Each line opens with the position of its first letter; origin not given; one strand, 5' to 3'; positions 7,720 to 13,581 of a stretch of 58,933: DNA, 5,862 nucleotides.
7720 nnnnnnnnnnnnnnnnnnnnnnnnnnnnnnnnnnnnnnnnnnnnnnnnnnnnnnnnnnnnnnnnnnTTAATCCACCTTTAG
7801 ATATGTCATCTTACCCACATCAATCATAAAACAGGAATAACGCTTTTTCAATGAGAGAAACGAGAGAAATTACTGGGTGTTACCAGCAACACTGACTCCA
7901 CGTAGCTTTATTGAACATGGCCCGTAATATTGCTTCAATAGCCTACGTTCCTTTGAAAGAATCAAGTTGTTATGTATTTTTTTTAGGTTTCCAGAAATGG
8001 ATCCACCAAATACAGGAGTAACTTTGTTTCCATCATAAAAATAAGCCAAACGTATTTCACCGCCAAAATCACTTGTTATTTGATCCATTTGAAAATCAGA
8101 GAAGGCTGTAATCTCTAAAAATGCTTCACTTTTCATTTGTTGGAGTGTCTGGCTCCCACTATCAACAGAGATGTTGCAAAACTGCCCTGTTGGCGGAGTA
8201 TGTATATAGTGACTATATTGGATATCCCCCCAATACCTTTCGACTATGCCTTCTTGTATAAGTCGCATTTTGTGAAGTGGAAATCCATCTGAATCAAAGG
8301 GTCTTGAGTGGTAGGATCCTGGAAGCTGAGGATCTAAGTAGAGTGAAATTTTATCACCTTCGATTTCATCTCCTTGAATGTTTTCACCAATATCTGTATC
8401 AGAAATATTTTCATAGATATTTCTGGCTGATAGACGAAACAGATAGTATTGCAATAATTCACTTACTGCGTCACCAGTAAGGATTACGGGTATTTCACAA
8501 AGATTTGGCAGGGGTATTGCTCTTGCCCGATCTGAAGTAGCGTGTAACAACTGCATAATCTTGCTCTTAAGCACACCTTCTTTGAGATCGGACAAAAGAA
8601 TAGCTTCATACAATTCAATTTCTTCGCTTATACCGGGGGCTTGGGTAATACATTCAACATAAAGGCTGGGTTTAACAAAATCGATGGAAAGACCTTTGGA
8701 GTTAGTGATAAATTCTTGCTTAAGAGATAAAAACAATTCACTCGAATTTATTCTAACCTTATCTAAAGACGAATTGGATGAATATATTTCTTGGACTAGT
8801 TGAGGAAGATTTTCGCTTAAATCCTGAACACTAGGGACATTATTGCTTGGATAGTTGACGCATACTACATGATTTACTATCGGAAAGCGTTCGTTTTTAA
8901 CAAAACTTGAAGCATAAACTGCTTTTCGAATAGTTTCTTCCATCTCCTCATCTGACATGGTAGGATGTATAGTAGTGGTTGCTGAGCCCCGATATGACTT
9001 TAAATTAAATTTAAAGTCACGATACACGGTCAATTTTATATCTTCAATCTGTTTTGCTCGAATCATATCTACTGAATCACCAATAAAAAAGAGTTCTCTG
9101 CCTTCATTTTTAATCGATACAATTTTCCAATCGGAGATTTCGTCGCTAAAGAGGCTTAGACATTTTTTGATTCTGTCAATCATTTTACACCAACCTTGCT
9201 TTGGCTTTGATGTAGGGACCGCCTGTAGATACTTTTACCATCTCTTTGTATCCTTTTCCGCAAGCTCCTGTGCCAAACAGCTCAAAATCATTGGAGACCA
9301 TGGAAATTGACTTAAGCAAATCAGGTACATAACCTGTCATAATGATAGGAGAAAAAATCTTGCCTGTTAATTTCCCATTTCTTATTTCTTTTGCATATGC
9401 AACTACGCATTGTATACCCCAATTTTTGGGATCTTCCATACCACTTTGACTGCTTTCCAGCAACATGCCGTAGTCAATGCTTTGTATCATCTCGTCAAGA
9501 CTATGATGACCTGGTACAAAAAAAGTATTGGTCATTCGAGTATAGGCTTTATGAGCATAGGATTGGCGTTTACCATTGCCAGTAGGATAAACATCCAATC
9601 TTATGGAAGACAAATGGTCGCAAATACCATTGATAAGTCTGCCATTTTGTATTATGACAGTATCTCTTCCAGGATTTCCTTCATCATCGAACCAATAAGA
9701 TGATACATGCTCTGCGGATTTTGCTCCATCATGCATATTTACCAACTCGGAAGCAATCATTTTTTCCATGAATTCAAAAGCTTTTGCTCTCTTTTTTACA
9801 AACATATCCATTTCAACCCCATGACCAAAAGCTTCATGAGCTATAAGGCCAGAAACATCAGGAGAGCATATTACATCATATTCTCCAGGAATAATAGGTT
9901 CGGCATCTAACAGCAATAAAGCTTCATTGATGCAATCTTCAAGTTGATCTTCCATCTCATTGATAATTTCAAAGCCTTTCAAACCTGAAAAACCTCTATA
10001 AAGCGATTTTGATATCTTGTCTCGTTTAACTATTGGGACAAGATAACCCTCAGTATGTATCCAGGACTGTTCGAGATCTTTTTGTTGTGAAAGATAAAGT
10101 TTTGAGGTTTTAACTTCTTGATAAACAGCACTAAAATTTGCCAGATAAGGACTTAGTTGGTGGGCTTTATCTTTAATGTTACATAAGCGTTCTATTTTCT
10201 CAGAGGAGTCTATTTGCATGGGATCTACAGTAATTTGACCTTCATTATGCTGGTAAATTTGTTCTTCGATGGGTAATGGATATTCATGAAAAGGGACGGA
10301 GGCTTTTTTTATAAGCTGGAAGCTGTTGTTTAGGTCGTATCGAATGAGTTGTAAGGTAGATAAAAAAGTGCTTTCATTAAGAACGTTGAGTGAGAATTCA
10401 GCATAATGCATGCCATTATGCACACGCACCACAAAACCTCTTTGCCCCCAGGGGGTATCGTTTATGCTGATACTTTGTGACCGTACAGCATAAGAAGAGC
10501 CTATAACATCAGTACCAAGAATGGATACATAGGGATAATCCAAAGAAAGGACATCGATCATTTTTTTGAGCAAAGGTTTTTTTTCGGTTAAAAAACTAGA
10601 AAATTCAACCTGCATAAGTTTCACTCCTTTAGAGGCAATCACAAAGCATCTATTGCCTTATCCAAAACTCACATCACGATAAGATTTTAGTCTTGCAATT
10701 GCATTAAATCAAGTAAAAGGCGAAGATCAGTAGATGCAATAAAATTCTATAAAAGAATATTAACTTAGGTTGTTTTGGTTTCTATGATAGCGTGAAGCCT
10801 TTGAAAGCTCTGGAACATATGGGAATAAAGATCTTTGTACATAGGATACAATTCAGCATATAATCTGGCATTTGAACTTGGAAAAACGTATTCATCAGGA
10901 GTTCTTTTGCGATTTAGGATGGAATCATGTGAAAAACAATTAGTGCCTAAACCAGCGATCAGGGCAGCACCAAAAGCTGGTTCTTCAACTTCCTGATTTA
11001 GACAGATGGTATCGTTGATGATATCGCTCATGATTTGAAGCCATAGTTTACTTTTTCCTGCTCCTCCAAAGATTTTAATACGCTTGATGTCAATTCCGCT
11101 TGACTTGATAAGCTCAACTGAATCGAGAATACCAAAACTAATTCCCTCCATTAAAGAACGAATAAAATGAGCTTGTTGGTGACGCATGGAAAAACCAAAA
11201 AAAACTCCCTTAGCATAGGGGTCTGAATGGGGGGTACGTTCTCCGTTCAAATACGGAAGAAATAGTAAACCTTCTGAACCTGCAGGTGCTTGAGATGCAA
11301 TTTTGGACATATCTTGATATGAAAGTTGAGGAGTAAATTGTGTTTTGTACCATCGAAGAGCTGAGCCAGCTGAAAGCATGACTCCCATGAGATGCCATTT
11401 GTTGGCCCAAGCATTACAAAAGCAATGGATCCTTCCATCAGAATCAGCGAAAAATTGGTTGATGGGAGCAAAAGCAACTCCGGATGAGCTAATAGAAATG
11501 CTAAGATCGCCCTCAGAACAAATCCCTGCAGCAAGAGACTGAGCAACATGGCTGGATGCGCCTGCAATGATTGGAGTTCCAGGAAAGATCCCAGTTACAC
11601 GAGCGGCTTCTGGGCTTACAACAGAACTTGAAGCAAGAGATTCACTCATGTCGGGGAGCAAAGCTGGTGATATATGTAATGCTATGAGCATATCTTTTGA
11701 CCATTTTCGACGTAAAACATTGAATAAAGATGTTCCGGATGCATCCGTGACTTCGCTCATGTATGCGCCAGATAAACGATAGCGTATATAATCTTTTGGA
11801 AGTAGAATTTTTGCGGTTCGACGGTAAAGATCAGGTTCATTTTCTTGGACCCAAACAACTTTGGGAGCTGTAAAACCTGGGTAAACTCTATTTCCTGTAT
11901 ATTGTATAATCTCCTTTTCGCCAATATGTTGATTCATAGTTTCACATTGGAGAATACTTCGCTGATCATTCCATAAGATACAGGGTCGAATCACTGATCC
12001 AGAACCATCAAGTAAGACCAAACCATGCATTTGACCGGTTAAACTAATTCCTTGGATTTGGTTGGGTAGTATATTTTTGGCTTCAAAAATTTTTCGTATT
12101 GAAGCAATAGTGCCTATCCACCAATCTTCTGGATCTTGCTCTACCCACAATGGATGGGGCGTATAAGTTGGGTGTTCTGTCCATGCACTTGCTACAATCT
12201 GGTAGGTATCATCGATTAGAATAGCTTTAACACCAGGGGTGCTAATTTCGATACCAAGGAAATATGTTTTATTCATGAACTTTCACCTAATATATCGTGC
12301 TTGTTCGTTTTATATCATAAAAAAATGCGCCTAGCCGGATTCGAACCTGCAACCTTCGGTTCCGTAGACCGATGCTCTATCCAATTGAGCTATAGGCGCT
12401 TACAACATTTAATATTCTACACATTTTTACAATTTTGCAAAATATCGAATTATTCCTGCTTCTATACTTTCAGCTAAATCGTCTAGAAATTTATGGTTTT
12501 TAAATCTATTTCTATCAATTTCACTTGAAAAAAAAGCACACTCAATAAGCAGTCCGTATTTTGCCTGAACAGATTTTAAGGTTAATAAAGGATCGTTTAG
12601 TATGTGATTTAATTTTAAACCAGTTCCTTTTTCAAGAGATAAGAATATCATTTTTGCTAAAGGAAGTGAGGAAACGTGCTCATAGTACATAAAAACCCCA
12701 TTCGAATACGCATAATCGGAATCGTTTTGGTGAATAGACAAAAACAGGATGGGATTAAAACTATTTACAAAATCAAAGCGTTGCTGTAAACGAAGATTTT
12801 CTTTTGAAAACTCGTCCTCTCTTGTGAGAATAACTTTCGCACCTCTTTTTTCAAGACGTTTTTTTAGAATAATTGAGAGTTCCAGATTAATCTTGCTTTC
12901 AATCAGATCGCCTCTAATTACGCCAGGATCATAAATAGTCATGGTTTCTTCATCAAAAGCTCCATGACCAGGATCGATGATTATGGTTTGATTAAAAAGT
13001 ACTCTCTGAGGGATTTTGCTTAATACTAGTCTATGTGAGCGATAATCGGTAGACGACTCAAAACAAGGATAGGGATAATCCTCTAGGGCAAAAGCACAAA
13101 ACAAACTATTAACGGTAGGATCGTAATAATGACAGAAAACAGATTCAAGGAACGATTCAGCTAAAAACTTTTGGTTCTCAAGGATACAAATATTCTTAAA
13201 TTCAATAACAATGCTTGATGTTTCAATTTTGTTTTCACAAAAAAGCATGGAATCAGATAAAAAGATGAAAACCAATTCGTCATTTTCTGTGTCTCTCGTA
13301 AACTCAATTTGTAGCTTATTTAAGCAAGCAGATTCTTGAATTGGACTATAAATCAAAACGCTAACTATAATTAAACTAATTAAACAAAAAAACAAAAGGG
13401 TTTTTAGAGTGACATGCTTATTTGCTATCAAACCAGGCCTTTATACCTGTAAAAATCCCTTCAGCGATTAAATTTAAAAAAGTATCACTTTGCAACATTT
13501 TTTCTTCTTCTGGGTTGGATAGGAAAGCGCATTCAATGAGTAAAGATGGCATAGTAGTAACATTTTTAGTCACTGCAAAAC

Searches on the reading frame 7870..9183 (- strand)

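Call 31: search_protein_families(library=pfam, proteins=[window:7870-9183:-], max_evalue=0.00001)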
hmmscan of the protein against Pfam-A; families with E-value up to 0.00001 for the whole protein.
window:7870-9183:- (437 aa): 1 family
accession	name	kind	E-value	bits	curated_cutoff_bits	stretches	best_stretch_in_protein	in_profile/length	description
PF19289.4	PmbA_TldD_3rd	-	6.5e-28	97.8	22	1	230-434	3-220/220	PmbA/TldA metallopeptidase C-terminal domain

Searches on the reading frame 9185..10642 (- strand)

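Call 31: search_protein_families(library=pfam, proteins=[window:9185-10642:-], max_evalue=0.00001)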
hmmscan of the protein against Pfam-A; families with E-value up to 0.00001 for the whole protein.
window:9185-10642:- (485 aa): 1 family
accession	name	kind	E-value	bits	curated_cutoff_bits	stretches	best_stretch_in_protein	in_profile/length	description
PF19289.4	PmbA_TldD_3rd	-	2.6e-44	151.4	22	1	252-480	1-213/220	PmbA/TldA metallopeptidase C-terminal domain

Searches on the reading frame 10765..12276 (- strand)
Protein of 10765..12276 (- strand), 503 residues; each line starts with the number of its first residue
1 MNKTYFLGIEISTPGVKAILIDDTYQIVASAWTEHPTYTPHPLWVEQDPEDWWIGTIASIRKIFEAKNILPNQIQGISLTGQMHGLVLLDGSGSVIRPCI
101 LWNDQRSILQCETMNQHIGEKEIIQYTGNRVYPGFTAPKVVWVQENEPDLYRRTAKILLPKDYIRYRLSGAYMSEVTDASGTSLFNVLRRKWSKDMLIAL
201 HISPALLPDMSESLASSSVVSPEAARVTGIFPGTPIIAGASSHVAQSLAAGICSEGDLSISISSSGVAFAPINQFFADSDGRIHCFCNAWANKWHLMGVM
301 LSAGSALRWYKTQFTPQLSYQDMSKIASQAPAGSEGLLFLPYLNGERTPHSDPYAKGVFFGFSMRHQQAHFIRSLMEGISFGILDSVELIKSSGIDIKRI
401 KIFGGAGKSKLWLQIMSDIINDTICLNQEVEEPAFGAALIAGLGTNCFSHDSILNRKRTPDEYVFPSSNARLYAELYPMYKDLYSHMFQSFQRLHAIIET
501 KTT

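Call 32: search_protein_families(library=pfam, proteins=[window:10765-12276:-], max_evalue=0.00001)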
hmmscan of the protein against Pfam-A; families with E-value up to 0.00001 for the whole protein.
window:10765-12276:- (503 aa): 2 families
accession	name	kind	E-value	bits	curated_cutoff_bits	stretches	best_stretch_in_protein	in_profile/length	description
PF00370.27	FGGY_N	-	6e-66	223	28.8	1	5-245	1-241/245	FGGY family of carbohydrate kinases, N-terminal domain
PF02782.22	FGGY_C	-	4.4e-29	102.1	27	1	283-442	22-195/198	FGGY family of carbohydrate kinases, C-terminal domain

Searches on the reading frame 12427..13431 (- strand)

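Call 32: search_protein_families(library=pfam, proteins=[window:12427-13431:-], max_evalue=0.00001)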
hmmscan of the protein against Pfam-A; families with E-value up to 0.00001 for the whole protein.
window:12427-13431:- (334 aa): 1 family
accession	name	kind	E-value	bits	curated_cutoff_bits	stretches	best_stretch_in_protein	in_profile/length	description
PF01520.23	Amidase_3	-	5.9e-29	101.8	27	1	150-328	1-173/174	N-acetylmuramoyl-L-alanine amidase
